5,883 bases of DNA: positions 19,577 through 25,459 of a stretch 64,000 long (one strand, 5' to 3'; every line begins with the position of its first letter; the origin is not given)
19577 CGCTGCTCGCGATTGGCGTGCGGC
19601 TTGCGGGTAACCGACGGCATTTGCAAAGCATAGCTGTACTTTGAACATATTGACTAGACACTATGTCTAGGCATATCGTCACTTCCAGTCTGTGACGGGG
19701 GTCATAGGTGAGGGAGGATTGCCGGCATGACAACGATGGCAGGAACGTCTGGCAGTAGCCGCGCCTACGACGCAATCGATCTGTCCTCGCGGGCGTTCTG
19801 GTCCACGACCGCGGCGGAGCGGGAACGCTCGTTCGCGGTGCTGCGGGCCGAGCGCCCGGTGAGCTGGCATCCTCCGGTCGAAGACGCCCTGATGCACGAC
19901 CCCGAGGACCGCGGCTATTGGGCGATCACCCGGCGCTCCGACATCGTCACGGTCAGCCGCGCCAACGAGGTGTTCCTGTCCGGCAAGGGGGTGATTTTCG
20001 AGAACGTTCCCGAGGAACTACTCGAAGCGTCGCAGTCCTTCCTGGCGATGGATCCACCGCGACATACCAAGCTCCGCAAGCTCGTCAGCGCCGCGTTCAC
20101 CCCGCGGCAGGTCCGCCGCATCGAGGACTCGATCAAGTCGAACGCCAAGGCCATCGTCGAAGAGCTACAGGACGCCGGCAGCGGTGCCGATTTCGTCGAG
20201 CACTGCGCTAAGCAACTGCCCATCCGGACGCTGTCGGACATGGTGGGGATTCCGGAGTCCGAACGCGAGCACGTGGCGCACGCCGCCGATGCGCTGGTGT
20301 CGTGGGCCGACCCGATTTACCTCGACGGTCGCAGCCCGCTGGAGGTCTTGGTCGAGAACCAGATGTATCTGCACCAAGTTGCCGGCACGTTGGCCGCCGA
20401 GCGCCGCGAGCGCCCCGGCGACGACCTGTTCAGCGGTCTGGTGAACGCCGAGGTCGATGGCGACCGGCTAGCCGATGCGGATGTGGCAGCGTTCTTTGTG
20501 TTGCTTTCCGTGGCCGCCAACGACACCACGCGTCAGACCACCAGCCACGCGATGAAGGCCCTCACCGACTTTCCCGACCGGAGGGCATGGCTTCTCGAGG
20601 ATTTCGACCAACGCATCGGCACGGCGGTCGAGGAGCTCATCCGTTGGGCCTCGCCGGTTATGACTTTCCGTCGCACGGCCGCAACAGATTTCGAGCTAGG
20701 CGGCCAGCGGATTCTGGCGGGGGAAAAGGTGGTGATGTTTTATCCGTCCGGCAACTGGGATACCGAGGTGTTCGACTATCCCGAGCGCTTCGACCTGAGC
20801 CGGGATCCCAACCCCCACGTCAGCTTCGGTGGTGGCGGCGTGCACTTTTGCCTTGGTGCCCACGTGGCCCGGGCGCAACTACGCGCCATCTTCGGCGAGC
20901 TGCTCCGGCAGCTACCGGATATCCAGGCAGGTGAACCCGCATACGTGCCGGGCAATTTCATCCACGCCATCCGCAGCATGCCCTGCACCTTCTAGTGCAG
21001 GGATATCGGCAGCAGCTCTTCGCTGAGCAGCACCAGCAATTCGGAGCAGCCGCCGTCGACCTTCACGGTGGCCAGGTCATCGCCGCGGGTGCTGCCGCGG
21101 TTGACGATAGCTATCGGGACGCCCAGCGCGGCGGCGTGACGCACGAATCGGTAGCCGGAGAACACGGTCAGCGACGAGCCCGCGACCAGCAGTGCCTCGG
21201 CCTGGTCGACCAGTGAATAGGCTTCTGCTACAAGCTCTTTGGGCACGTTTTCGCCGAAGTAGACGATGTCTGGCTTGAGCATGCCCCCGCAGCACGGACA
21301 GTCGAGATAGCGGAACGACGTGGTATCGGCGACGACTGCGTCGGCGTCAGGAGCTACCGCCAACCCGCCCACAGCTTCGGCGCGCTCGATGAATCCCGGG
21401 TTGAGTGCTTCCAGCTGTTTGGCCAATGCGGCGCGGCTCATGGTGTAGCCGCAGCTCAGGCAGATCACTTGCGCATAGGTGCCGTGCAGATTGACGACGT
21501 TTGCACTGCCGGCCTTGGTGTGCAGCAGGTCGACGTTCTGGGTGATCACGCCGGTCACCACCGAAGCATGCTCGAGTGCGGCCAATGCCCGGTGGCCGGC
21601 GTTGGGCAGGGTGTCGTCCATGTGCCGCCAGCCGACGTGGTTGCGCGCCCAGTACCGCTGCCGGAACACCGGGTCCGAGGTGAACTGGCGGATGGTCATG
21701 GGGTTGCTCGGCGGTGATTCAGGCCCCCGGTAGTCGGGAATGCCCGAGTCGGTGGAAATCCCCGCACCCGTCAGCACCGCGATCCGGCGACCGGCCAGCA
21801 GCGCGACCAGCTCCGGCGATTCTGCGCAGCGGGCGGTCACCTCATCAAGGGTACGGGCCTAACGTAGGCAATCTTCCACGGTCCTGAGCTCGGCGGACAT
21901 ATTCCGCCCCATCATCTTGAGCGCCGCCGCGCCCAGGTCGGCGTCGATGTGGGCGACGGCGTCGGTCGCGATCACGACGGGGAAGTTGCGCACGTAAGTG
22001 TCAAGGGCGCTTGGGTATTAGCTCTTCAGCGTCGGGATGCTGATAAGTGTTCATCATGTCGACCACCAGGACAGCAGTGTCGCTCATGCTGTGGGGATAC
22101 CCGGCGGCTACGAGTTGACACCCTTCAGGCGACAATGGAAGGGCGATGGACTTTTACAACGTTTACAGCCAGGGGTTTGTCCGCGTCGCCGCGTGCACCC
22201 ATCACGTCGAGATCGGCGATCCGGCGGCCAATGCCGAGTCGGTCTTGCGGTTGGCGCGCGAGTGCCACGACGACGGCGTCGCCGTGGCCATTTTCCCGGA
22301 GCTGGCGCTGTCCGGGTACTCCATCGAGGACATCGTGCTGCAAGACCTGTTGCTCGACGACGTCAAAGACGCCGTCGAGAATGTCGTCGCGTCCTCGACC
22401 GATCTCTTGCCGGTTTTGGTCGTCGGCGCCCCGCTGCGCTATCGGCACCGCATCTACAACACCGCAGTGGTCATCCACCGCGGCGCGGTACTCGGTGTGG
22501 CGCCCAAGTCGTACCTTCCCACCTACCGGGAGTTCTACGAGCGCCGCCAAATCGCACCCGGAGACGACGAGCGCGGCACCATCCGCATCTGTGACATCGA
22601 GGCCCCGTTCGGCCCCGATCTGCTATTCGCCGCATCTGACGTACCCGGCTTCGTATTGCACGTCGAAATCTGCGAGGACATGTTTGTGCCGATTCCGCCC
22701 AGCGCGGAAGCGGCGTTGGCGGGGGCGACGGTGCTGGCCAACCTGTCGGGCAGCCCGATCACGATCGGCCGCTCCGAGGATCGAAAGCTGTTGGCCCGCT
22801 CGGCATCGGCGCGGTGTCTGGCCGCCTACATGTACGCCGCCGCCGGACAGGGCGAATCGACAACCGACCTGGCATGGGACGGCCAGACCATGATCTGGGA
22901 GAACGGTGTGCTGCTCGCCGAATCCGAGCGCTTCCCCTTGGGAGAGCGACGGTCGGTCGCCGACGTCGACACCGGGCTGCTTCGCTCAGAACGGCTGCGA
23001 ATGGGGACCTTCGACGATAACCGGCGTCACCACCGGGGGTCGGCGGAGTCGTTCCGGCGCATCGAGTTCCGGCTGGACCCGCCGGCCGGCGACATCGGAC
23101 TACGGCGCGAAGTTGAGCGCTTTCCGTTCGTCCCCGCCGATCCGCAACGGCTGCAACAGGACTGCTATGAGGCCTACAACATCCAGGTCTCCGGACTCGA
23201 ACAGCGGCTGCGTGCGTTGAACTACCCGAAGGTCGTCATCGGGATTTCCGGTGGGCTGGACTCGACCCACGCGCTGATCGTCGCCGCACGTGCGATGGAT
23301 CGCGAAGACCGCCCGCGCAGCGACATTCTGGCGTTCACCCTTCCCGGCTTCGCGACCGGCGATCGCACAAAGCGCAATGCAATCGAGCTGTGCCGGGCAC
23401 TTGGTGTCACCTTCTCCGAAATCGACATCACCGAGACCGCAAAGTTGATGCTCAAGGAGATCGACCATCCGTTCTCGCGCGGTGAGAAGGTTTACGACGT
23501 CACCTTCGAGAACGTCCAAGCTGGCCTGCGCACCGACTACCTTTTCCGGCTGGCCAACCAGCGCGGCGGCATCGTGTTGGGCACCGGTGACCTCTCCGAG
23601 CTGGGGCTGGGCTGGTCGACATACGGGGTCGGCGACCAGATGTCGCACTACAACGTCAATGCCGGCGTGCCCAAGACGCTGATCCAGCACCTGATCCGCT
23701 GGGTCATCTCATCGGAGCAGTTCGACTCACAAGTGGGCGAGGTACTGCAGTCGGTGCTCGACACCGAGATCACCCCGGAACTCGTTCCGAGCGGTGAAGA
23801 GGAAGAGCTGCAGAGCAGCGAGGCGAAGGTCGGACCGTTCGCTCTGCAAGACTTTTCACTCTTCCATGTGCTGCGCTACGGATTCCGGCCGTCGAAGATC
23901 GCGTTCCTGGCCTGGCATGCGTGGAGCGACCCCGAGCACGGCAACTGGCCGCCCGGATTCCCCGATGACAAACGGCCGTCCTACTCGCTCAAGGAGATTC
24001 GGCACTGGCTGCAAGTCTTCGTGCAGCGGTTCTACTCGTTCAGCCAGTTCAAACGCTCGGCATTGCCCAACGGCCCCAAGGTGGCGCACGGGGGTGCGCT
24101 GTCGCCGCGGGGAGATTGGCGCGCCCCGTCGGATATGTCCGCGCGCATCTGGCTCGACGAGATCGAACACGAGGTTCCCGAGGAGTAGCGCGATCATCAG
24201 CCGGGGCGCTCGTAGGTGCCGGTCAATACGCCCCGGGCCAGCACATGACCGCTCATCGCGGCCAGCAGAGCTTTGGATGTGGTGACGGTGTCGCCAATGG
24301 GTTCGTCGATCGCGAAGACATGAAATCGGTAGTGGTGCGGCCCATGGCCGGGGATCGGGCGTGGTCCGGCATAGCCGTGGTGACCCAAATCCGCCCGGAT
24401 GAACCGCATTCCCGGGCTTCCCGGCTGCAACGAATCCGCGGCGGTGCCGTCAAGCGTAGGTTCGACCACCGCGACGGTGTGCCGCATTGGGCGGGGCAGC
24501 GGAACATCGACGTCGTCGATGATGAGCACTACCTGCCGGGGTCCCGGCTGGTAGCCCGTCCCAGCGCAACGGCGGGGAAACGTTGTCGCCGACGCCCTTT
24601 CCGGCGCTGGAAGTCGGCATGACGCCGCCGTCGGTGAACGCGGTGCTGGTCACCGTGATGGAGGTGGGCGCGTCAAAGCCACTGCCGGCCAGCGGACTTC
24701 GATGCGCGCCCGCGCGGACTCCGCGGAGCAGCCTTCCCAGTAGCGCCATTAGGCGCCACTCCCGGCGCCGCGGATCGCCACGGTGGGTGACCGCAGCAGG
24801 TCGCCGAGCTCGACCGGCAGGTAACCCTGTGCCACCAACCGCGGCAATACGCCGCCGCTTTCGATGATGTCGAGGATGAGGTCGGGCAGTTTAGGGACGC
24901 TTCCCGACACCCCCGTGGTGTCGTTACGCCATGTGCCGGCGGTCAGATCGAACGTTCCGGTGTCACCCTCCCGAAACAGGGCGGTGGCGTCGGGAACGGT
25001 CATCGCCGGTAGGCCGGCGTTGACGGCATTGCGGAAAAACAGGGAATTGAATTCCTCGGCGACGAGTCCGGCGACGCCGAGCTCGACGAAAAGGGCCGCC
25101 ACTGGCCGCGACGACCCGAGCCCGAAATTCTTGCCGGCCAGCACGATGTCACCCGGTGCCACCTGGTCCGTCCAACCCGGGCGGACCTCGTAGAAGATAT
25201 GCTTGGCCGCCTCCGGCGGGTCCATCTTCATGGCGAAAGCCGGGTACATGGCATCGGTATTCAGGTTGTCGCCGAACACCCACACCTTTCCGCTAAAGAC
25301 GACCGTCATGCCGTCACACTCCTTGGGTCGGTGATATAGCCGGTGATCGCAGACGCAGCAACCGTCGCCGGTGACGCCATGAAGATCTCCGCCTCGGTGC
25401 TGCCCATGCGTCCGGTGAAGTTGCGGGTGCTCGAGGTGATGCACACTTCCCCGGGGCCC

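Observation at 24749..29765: GntR-controlled operon PrpD-like + ICL/PEP-mutase-like lyase + LeuC/LeuD-like hydratase: candidate uncharacterised substituted-maleate/aconitate-type acid pathway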

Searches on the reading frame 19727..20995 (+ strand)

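Call 72: search_protein_families(library=pfam, proteins=[window:19727-20995:+], max_evalue=0.00001)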
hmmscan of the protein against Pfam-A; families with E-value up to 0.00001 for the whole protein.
window:19727-20995:+ (422 aa): 1 family
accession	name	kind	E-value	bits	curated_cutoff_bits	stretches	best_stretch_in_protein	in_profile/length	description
PF00067.27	p450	-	4.1e-16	59.2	22.8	1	102-395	84-431/462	Cytochrome P450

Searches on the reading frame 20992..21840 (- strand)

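Call 72: search_protein_families(library=pfam, proteins=[window:20992-21840:-], max_evalue=0.00001)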
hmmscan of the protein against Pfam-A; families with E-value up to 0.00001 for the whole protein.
window:20992-21840:- (282 aa): 1 family
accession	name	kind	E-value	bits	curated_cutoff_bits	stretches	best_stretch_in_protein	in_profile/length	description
PF02146.23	SIR2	-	7.7e-40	137.2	24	1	25-227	1-179/180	Sir2 family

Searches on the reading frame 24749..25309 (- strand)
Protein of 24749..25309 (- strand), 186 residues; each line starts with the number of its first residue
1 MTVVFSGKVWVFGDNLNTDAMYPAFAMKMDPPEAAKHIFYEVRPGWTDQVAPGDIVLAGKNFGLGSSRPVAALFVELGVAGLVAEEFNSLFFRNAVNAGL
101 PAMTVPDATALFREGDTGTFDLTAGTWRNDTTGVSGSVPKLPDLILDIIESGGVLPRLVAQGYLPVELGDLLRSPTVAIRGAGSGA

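Call 4: search_protein_families(library=pfam, proteins=[window:24749-25309:-])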
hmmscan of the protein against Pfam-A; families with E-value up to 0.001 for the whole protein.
window:24749-25309:- (186 aa): 1 family
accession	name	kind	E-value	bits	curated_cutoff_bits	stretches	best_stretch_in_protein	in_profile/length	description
PF00694.25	Aconitase_C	-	2.4e-08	34.8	22.8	1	52-104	73-127/131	Aconitase C-terminal domain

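Call 5: search_protein_families(library=ncbifam, proteins=[window:24749-25309:-])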
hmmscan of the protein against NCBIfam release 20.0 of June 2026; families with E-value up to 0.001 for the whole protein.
window:24749-25309:- (186 aa): 13 families
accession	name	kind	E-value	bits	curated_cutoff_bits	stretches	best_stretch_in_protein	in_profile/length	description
TIGR02087.1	LEUD_arch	subfamily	8.1e-38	129.6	108.95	1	7-155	1-151/157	LeuD/DmdB family oxidoreductase small subunit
NF040625.1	HacB2_Meth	equivalog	1.7e-31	108.9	230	1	5-157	4-155/161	homoaconitase small subunit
TIGR02084.1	leud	equivalog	8e-31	106.8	245.85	1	7-155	1-151/156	3-isopropylmalate dehydratase small subunit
NF010629.0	PRK14023.1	equivalog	1.6e-26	93.1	229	1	8-162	3-158/166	homoaconitate hydratase small subunit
NF040604.2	HacB_Meth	equivalog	9.1e-24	84.1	230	1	5-155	3-154/159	homoaconitase small subunit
TIGR00139.1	h_aconitase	equivalog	4.6e-12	45.1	529.9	1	7-115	532-645/709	homoaconitase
NF002458.0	PRK01641.1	subfamily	4.1e-10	39.6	167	1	15-109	18-125/202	3-isopropylmalate dehydratase small subunit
NF005558.0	PRK07229.1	equivalog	2.4e-07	29.7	612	1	12-108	478-581/647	aconitate hydratase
NF006757.0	PRK09277.1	subfamily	5.7e-06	24.3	686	1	32-103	738-809/888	aconitate hydratase AcnA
TIGR01341.1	aconitase_1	equivalog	1.8e-05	22.7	945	1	54-107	750-804/876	aconitate hydratase AcnA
NF009520.0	PRK12881.1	subfamily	4e-05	21.5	905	1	32-106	743-817/893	aconitate hydratase AcnA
TIGR00171.1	leuD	equivalog_domain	6.1e-05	22.9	116.25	1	53-106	70-124/188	3-isopropylmalate dehydratase small subunit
TIGR01342.1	acon_putative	hypoth_equivalog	0.00027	19.3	719.15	1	52-105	527-581/655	putative aconitate hydratase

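Call 51: search_solved_structures(query=window:24749-25309:-, max_evalue=0.001, show_alignments=5)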
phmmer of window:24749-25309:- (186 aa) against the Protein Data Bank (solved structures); distinct sequences matched with E-value up to 0.001: 7.
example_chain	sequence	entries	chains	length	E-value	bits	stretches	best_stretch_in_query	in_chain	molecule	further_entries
1v7l_A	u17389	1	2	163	1.6e-33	119.3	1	4-164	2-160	3-isopropylmalate dehydratase small subunit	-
3vba_A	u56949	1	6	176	1.3e-31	113.1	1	3-158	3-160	Isopropylmalate/citramalate isomerase small subunit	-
2pkp_A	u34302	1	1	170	2.3e-18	69.9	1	4-124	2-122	Homoaconitase small subunit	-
2hcu_A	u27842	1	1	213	4.2e-05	26.7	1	8-106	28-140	3-isopropylmalate dehydratase small subunit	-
3h5e_A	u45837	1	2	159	0.00064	22.8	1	15-106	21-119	3-isopropylmalate dehydratase small subunit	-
3h5j_A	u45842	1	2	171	0.00069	22.7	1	15-106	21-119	3-isopropylmalate dehydratase small subunit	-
3h5h_A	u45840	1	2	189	0.0009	22.3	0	15-106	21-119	3-isopropylmalate dehydratase small subunit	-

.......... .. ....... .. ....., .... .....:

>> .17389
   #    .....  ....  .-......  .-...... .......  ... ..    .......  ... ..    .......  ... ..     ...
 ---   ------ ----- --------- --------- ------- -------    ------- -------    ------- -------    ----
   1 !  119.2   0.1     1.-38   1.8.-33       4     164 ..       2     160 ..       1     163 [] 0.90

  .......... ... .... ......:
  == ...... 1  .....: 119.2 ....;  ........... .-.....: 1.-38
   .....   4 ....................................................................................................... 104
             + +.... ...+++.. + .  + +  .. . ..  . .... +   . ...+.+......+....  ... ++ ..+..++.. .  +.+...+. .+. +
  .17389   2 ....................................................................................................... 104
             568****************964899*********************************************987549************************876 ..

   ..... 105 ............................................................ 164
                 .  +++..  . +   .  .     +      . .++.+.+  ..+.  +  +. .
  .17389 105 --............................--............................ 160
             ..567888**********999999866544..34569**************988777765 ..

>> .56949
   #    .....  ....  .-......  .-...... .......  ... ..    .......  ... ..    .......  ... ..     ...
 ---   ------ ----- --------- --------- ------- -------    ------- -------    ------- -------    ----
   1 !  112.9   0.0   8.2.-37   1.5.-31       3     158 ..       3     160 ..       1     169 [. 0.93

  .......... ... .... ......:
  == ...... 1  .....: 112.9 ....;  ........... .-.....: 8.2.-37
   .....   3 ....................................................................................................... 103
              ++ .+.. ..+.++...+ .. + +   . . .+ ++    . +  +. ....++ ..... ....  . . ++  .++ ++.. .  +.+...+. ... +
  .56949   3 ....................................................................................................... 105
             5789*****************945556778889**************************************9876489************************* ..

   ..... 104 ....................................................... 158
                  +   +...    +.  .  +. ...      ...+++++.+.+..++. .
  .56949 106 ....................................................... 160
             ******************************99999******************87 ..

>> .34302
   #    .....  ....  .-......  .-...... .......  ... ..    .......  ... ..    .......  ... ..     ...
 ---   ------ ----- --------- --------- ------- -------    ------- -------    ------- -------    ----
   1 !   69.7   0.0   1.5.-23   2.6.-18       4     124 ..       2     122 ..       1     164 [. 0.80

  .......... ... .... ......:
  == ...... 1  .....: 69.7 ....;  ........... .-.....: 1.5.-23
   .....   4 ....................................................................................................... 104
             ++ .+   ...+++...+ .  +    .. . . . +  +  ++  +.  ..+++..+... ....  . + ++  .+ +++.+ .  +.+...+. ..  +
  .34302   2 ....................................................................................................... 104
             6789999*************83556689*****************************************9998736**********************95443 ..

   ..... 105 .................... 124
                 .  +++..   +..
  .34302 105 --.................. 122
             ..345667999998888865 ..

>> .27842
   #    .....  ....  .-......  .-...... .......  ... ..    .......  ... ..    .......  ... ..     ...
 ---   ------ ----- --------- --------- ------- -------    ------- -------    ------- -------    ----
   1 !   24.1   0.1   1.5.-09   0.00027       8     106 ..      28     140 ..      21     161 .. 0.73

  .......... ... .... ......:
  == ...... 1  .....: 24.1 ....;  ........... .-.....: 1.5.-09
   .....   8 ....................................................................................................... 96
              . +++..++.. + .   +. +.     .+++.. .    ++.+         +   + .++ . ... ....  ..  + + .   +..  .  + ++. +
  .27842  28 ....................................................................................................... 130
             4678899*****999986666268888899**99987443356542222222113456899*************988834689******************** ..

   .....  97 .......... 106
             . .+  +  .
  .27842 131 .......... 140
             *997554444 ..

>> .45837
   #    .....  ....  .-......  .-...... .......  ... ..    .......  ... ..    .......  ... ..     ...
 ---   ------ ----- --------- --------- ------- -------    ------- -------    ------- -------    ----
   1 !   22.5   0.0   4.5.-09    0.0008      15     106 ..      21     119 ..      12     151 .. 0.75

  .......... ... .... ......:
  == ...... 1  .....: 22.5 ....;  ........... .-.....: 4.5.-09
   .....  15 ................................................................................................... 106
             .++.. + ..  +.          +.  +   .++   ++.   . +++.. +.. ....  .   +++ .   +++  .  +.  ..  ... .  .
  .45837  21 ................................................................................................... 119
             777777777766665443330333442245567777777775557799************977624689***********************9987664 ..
